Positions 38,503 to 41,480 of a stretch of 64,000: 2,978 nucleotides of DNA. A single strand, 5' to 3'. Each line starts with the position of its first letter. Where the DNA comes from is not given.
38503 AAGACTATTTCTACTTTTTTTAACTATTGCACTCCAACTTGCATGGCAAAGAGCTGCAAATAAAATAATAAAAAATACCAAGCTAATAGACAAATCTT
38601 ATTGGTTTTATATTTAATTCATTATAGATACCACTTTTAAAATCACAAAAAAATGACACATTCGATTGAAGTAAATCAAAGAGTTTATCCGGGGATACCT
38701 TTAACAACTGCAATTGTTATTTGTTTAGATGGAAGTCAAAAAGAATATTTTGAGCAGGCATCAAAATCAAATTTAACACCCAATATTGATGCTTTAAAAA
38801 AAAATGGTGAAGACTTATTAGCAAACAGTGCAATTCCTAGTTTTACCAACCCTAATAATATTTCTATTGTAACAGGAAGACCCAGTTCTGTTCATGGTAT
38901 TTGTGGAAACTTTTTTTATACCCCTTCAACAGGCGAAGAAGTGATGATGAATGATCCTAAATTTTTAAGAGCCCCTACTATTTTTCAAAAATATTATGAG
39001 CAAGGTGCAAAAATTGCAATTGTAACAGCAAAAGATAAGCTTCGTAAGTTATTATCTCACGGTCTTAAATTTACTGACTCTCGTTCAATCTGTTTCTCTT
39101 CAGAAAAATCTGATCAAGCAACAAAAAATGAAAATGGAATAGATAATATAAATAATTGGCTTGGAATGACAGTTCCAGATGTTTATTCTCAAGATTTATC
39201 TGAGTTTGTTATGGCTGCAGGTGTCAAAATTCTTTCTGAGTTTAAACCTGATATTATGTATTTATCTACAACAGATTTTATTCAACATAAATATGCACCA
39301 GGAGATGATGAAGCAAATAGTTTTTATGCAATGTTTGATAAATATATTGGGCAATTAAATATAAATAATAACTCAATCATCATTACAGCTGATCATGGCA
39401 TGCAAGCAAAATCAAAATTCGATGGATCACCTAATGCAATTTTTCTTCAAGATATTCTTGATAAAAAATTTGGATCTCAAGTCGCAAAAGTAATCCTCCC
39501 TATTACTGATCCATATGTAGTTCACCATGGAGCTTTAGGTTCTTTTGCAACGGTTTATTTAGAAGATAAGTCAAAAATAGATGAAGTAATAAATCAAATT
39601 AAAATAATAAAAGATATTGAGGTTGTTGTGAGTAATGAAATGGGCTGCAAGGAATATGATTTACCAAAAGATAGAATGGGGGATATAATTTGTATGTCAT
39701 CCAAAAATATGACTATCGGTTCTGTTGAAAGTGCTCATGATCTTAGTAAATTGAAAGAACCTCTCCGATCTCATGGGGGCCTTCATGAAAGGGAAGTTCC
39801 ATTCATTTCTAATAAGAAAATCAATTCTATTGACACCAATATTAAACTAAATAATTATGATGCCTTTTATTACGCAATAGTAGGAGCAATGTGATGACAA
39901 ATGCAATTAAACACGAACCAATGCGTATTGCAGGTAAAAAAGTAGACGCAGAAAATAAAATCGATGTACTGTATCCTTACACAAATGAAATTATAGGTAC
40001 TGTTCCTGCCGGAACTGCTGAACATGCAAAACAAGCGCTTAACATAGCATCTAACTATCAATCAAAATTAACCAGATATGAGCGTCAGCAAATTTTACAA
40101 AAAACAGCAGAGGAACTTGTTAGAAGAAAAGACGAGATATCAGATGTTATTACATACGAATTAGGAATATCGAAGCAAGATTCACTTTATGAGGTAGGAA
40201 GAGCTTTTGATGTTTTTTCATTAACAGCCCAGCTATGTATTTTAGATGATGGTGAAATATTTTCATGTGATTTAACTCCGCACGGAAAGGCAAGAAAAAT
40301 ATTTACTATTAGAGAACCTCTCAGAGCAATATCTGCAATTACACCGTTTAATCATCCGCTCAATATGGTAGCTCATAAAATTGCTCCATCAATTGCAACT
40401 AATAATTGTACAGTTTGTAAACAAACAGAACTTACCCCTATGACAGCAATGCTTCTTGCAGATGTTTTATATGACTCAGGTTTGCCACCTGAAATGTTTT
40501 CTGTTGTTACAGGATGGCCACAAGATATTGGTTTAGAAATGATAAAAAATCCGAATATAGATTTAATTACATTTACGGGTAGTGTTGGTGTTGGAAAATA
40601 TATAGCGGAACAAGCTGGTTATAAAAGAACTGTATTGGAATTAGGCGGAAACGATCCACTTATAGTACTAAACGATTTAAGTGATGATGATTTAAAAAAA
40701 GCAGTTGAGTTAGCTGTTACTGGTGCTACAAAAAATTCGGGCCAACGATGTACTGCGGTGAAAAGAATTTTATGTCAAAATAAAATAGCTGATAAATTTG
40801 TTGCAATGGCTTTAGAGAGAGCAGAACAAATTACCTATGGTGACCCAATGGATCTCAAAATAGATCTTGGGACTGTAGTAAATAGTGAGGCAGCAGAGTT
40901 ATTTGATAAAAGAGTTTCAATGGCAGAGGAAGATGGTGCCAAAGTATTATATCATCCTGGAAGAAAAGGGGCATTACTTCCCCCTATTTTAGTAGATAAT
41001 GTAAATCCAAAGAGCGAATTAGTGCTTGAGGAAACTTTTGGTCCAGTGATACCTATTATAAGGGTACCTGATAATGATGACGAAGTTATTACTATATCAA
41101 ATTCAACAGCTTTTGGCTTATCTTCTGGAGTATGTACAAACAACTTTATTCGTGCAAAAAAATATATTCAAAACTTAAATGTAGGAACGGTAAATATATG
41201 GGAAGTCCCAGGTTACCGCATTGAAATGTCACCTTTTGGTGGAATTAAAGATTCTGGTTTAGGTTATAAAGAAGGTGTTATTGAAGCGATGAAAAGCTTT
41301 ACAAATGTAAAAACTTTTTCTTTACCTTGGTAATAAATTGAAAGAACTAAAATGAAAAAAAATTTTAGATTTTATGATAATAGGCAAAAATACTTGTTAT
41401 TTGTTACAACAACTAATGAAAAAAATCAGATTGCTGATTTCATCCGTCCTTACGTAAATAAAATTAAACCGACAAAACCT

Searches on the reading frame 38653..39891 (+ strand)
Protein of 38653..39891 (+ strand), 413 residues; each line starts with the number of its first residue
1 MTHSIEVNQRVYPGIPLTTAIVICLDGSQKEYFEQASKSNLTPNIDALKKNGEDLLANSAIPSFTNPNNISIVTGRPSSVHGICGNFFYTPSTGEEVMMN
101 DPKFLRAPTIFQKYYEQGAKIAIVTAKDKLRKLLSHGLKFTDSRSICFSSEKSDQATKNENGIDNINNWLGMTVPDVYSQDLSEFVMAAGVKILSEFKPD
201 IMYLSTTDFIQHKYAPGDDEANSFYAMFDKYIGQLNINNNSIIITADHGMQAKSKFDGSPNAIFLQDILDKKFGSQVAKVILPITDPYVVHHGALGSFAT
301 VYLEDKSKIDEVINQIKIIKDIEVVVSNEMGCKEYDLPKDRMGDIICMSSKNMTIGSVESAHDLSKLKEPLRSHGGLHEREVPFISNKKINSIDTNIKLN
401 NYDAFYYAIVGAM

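Call 3: search_protein_families(library=pfam, proteins=[window:38653-39891:+], max_evalue=1)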
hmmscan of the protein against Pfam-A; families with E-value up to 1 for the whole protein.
window:38653-39891:+ (413 aa): 2 families
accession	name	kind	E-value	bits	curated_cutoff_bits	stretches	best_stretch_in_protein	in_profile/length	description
PF01663.27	Phosphodiest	-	2.2e-32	113.5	23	1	21-375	2-340/342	Type I phosphodiesterase / nucleotide pyrophosphatase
PF08665.17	PglZ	-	0.013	15.9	25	1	141-250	61-172/179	PglZ domain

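Call 4: search_protein_families(library=ncbifam, proteins=[window:38653-39891:+], max_evalue=1)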
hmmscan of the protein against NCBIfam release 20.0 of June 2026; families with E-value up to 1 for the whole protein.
window:38653-39891:+ (413 aa): 2 families
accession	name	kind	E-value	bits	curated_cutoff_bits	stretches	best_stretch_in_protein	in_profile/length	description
TIGR02335.1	hydr_PhnA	equivalog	1.5e-145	485.3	407.55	1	5-410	1-405/408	phosphonoacetate hydrolase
NF042991.1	alk_phos_PafA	equivalog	0.00038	19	650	1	61-98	83-120/554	alkaline phosphatase PafA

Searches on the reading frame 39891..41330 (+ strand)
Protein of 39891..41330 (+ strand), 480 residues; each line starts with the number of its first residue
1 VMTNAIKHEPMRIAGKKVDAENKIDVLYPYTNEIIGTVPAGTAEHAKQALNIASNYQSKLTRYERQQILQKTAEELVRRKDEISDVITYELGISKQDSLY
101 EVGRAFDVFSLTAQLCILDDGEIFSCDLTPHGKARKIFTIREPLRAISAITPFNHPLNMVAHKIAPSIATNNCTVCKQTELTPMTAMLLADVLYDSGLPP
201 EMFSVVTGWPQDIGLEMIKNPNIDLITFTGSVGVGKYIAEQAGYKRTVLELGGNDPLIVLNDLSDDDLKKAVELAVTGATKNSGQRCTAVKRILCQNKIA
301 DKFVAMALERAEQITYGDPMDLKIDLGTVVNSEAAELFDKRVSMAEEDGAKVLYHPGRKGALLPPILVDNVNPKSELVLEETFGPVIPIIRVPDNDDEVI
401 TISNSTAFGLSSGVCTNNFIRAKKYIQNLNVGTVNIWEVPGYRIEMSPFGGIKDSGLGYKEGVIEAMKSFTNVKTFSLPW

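Call 3: search_protein_families(library=pfam, proteins=[window:39891-41330:+], max_evalue=1)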
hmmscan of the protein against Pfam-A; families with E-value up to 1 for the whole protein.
window:39891-41330:+ (480 aa): 1 family
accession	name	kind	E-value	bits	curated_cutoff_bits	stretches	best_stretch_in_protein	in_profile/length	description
PF00171.27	Aldedh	-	7e-132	440.7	23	1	21-475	6-460/461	Aldehyde dehydrogenase family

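Call 4: search_protein_families(library=ncbifam, proteins=[window:39891-41330:+], max_evalue=1)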
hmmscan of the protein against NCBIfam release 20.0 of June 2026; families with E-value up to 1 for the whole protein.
window:39891-41330:+ (480 aa): 43 families (the best 25 are shown)
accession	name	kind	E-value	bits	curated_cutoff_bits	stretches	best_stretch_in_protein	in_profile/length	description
TIGR03250.1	PhnAcAld_DH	equivalog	5.9e-233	773.7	635.65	1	6-480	1-472/472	phosphonoacetaldehyde dehydrogenase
NF040648.1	lactal_redase_Meth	equivalog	5.1e-124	414.8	650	1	11-476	1-460/463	lactaldehyde dehydrogenase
NF047626.1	SulfactDhSafD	equivalog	1.2e-95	321.3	700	1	24-476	3-452/454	sulfoacetaldehyde dehydrogenase SafD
TIGR01804.1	BADH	equivalog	2.1e-86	290.3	668.6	1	20-474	11-467/467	betaine-aldehyde dehydrogenase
TIGR01780.1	SSADH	subfamily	2.5e-80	270.5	646.35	1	27-474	2-448/448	succinate-semialdehyde dehydrogenase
NF009725.0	PRK13252.1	equivalog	5.3e-80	269.2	593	1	12-476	10-477/488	betaine-aldehyde dehydrogenase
NF006916.0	PRK09407.1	equivalog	2.6e-79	267.2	521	1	15-476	27-490/526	succinic semialdehyde dehydrogenase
TIGR02299.1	HpaE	equivalog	1.4e-78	264.6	638.35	1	13-478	5-476/488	5-carboxymethyl-2-hydroxymuconate semialdehyde dehydrogenase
NF042993.1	AlphKGSA_gudD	equivalog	1.8e-78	264.5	770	1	31-476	29-478/481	alpha-ketoglutaric semialdehyde dehydrogenase GucD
NF007497.0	PRK10090.1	equivalog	5.7e-77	259.5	500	1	6-459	4-459/480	aldehyde dehydrogenase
NF052305.1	DioxValDhHalo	equivalog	7e-77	259.4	750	1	20-475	18-478/483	2,5-dioxovalerate dehydrogenase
NF010000.0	PRK13473.1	subfamily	4e-76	256.6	615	1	12-474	6-468/475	aminobutyraldehyde dehydrogenase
NF040869.1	G3PDH_Arch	equivalog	8e-76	255.7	780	1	10-475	21-488/502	NADP-dependent glyceraldehyde-3-phosphate dehydrogenase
TIGR01237.1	D1pyr5carbox2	equivalog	5.1e-74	249.9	659.65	1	7-477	31-508/511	L-glutamate gamma-semialdehyde dehydrogenase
NF002852.0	PRK03137.1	subfamily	4.8e-72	243.4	648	1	7-477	35-511/514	L-glutamate gamma-semialdehyde dehydrogenase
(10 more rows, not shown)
